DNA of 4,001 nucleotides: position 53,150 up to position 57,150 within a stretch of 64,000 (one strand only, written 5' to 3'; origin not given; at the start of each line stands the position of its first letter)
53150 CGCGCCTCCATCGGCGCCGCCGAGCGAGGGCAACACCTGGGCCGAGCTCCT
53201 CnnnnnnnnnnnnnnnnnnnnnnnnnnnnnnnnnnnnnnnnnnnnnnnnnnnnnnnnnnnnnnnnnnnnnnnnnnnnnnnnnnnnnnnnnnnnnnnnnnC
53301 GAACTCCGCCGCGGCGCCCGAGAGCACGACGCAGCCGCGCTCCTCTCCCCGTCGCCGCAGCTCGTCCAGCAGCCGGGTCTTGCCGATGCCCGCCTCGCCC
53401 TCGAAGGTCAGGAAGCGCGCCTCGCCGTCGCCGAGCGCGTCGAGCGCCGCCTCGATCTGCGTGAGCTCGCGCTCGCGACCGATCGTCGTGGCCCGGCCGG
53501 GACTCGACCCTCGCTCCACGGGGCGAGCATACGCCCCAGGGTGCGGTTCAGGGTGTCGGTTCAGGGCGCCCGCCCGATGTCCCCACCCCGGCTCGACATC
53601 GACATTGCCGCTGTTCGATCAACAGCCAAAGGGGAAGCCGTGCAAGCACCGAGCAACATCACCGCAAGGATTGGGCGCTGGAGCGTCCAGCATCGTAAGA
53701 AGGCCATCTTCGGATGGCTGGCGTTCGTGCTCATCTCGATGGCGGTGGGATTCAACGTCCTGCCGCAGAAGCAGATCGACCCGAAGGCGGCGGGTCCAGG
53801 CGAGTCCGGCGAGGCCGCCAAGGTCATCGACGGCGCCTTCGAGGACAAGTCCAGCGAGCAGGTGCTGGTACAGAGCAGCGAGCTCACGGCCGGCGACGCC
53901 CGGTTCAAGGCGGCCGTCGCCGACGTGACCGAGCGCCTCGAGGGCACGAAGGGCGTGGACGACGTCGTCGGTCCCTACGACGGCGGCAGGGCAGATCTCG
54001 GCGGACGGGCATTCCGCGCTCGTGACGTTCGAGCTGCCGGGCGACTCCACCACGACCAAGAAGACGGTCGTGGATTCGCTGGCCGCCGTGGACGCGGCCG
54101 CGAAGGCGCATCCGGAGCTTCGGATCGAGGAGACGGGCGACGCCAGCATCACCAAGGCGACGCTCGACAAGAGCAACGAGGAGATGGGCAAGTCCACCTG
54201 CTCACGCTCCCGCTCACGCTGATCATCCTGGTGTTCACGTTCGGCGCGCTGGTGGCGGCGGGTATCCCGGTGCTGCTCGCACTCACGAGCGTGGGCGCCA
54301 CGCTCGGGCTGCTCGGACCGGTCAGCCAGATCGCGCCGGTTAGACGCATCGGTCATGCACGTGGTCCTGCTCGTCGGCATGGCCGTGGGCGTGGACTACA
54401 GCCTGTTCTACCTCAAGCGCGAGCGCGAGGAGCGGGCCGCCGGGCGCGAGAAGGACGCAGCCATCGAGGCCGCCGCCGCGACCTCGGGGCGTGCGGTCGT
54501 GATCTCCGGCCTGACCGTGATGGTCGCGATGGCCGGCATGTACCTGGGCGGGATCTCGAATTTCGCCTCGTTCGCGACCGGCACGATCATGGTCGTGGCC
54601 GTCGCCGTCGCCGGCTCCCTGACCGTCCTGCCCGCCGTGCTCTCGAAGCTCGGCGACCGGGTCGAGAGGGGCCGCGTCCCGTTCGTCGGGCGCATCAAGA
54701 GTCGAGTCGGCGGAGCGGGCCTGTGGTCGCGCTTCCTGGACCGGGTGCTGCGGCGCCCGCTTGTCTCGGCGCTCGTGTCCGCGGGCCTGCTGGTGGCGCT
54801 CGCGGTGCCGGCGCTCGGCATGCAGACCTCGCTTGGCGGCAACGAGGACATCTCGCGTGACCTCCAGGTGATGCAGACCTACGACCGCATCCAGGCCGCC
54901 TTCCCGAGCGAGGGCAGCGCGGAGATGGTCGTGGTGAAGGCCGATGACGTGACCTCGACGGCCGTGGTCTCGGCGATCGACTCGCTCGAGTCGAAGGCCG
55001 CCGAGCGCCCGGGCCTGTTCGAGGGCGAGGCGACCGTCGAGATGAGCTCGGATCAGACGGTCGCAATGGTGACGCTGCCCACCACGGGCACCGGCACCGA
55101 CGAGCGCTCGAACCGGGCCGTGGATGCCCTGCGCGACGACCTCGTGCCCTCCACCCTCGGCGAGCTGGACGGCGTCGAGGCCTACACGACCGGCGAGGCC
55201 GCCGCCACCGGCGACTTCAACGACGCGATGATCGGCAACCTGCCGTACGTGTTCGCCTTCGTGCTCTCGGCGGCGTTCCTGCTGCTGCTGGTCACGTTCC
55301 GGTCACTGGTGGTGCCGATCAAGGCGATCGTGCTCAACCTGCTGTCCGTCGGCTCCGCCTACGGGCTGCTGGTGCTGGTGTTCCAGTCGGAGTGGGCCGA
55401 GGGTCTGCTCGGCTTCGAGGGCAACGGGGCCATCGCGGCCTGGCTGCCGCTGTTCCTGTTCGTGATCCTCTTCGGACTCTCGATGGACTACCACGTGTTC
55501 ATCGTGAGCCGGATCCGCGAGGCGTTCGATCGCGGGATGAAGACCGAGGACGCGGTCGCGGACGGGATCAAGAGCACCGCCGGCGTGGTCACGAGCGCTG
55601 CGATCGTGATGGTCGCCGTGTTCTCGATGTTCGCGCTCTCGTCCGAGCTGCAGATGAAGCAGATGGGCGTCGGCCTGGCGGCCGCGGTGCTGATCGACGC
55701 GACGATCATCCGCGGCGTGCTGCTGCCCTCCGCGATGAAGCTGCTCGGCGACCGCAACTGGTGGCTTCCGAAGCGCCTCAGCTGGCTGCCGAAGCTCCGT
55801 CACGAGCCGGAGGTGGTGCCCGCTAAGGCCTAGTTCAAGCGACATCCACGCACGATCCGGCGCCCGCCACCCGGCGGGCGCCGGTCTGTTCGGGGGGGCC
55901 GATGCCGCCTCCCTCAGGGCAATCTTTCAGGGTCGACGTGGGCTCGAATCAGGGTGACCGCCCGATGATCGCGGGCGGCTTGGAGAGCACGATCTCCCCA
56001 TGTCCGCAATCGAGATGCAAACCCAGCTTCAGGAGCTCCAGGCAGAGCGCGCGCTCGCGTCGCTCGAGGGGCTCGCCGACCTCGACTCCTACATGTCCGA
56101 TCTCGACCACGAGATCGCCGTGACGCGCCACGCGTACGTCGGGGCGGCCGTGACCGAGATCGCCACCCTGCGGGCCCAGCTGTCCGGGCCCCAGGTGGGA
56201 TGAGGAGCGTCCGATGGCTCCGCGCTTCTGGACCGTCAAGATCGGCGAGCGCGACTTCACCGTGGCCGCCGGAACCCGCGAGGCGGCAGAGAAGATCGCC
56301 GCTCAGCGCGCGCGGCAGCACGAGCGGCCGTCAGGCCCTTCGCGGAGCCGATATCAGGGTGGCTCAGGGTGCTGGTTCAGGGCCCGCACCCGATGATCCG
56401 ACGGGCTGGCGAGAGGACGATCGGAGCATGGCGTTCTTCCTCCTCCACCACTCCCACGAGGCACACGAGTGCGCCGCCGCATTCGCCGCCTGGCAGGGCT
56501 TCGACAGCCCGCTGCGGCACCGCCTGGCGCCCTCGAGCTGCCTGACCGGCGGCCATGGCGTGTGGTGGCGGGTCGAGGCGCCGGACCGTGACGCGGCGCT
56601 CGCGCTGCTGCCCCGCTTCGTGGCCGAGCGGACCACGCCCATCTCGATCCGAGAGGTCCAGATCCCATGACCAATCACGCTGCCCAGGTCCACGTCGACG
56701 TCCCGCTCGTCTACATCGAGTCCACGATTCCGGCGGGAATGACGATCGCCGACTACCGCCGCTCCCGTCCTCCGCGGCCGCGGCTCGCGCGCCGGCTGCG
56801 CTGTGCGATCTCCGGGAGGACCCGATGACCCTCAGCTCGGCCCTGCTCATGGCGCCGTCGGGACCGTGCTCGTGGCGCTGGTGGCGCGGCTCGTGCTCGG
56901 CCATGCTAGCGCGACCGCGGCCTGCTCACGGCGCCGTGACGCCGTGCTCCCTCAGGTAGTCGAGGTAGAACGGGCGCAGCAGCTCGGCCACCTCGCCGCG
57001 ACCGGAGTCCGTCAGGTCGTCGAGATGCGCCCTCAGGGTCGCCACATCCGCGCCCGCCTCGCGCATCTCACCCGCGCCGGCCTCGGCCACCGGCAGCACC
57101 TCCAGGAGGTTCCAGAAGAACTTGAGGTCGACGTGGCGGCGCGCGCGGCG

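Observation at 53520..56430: The same TCAGGG direct-repeat element precedes three neighbouring transcription units next to a LAL regulator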

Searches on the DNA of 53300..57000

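Call 44: search_rna_families(source=window, start=53300, end=57000, threshold=evalue, max_evalue=1)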
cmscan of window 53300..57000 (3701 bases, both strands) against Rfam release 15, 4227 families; matches with E-value up to 1: 0.
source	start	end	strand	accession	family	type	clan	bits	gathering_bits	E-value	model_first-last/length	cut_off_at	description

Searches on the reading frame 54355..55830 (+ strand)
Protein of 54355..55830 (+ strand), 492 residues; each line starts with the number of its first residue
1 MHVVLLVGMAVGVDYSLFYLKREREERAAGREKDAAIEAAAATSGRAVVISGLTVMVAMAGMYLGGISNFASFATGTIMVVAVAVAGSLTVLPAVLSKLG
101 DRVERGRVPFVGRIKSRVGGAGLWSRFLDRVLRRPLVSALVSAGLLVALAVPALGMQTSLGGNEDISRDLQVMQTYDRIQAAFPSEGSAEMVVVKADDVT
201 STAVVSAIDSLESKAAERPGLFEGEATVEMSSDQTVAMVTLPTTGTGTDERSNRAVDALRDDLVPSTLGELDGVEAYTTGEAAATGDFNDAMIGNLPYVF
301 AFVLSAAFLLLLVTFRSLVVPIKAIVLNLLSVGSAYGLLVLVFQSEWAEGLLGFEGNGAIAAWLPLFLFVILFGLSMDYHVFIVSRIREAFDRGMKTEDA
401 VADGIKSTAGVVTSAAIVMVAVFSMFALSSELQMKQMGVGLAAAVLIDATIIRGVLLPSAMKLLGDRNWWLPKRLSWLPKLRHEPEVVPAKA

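Call 11: search_protein_families(library=pfam, proteins=[window:54355-55830:+], max_evalue=0.01)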
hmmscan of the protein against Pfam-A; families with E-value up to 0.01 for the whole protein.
window:54355-55830:+ (492 aa): 1 family
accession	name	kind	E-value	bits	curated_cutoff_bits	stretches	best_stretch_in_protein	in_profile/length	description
PF03176.21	MMPL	-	1.6e-60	205.2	20.5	2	169-474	6-312/333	MMPL family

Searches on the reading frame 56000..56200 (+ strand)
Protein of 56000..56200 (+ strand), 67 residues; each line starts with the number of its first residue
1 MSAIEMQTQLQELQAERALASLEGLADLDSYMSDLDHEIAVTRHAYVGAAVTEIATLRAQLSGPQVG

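Call 11: search_protein_families(library=pfam, proteins=[window:56000-56200:+], max_evalue=0.01)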
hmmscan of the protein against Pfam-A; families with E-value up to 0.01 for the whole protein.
window:56000-56200:+ (67 aa): 0 families

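Call 12: search_protein_families(library=ncbifam, proteins=[window:56000-56200:+], max_evalue=0.01)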
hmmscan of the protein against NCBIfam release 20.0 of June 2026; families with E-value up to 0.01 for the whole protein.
window:56000-56200:+ (67 aa): 0 families

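Call 81: search_protein_families(library=padloc, proteins=[window:56000-56200:+], max_evalue=0.01)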
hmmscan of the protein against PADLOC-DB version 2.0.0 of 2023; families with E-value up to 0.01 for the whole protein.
window:56000-56200:+ (67 aa): 0 families

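Call 82: search_protein_families(library=phrogs, proteins=[window:56000-56200:+], max_evalue=0.01)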
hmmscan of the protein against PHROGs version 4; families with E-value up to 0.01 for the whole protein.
window:56000-56200:+ (67 aa): 0 families
